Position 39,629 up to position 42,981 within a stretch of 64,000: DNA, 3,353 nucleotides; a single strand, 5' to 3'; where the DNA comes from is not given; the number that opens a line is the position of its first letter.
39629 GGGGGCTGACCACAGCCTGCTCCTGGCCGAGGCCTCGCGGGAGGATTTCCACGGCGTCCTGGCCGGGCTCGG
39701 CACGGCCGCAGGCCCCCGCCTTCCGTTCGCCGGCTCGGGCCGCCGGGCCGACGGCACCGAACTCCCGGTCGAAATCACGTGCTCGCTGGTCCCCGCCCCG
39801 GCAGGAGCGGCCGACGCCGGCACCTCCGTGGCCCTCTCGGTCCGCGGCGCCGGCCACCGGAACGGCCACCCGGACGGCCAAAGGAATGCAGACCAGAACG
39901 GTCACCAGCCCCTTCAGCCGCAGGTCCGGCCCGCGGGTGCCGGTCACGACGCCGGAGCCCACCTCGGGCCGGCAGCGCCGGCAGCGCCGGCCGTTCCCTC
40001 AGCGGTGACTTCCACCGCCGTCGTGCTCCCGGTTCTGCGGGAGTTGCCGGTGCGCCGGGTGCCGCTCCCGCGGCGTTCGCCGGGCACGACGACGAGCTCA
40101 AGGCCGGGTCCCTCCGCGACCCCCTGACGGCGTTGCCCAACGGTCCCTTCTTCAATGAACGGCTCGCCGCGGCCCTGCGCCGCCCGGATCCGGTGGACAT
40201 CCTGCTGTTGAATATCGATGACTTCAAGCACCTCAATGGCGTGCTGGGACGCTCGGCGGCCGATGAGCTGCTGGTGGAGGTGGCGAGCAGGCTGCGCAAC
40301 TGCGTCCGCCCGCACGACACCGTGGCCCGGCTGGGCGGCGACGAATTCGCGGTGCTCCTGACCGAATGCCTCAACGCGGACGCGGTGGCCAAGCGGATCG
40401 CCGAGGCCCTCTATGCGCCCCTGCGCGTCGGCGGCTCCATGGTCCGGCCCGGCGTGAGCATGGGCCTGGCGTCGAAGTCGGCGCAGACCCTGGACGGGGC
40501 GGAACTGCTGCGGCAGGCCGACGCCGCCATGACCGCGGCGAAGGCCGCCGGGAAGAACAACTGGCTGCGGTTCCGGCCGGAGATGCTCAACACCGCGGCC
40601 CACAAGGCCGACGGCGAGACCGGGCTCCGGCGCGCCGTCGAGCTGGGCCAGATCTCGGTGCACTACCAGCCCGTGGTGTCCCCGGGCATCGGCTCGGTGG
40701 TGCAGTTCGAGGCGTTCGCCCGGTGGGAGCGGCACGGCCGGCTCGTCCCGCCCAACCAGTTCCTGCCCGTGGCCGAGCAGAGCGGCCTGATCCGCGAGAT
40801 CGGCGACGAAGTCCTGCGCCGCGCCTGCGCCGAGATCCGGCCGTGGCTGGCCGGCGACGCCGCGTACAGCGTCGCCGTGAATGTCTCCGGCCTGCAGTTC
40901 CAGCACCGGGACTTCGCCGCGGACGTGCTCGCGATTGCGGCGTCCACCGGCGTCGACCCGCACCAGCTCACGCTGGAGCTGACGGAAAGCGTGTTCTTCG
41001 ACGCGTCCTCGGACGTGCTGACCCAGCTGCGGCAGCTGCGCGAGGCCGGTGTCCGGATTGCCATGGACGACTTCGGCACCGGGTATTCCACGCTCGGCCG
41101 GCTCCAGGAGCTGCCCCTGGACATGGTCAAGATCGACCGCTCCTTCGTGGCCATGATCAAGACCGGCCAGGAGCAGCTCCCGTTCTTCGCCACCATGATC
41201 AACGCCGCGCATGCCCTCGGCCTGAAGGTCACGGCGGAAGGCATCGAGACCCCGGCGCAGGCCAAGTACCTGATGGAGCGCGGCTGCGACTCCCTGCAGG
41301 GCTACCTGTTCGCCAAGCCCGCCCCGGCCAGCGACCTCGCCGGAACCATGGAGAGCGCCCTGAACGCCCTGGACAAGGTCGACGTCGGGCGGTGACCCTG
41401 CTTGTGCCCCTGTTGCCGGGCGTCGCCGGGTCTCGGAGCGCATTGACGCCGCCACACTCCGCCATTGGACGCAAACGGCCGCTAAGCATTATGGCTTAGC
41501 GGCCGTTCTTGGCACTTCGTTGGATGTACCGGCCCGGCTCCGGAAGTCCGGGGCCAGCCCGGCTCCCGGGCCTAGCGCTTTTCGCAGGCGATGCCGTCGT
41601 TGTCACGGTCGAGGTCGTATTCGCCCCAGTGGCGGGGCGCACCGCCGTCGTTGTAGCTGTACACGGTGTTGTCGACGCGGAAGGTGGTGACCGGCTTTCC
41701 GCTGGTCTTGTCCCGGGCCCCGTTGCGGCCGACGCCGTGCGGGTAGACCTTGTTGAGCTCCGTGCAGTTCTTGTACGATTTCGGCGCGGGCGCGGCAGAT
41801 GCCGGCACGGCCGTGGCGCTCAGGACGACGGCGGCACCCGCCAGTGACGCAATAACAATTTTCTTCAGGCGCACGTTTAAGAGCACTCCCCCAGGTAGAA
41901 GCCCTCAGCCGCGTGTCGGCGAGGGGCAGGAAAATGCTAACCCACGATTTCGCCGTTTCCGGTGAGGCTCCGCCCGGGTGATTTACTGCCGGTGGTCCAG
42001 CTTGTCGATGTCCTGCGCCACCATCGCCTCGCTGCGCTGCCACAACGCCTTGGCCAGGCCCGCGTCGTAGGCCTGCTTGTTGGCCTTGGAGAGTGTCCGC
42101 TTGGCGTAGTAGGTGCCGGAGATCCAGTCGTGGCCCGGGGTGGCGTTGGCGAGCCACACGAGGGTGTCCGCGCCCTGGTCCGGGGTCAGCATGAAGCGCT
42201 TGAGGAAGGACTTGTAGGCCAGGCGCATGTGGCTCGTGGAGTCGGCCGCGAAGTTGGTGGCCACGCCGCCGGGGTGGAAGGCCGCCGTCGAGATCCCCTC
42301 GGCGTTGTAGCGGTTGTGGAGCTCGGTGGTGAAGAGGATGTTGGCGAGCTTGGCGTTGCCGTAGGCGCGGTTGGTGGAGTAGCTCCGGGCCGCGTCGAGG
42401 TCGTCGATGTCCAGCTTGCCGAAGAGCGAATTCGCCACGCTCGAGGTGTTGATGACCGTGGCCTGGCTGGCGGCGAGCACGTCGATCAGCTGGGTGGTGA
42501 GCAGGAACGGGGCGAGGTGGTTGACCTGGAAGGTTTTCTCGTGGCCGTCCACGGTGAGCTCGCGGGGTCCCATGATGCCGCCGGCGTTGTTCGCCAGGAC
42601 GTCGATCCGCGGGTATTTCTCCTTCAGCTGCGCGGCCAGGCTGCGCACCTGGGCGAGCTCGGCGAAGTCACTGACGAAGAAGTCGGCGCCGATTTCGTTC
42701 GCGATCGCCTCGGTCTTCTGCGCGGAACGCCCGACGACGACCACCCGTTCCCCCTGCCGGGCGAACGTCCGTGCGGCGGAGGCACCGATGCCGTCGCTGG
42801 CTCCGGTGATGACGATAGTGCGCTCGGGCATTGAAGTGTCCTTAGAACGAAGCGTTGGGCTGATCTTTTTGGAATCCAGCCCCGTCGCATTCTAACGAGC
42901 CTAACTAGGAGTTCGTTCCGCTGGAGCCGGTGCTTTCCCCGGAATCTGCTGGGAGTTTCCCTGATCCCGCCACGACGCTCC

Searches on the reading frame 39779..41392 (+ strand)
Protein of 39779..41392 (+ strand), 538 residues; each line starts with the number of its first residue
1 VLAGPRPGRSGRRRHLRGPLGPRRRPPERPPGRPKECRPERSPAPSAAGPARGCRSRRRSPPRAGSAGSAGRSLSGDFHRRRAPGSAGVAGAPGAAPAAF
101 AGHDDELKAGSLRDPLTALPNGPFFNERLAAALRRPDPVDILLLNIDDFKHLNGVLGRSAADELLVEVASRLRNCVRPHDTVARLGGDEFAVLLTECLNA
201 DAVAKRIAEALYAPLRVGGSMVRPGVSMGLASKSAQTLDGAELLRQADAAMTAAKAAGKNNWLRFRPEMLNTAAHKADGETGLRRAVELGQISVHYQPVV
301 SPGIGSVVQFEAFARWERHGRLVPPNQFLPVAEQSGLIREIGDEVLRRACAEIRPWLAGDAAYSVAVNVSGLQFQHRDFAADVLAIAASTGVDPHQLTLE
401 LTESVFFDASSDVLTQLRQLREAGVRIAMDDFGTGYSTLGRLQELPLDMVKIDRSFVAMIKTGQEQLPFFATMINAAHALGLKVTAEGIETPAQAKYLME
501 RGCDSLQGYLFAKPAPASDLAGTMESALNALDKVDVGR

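Call 32: search_protein_families(library=pfam, proteins=[window:39779-41392:+], max_evalue=0.001)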
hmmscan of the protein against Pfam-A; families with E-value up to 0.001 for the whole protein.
window:39779-41392:+ (538 aa): 2 families
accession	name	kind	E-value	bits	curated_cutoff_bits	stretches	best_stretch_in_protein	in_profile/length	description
PF00563.25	EAL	-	4.3e-69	232.9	31.3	1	283-514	4-236/236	EAL domain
PF00990.26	GGDEF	-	4.3e-34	118.1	23.8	1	112-261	2-161/161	Diguanylate cyclase, GGDEF domain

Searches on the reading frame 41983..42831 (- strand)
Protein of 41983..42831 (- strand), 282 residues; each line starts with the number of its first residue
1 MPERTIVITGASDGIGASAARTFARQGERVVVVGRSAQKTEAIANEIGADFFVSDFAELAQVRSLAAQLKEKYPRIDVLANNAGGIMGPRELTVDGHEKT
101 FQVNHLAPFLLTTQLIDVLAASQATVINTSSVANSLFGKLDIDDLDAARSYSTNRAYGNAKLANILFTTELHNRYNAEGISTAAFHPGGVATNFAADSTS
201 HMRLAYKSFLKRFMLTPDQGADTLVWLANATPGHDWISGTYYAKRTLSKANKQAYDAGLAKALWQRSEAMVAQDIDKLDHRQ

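Call 33: find_encoding_contigs(protein=window:41983-42831:-, flank=3000, max_places=5)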
Protein window:41983-42831:- (282 aa): 1 contig read that carries it; 1 place shown.
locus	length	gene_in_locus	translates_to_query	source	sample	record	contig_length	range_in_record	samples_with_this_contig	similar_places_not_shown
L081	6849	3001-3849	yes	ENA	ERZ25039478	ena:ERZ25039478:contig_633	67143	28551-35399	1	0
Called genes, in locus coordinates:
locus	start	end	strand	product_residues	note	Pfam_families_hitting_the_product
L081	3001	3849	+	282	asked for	PF00106:adh_short, PF01370:Epimerase, PF08659:KR (weak), PF13561:adh_short_C2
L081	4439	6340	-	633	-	PF00989:PAS, PF08448:PAS_4 (faint), PF13426:PAS_9 (weak), PF00990:GGDEF, PF00563:EAL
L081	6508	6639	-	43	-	-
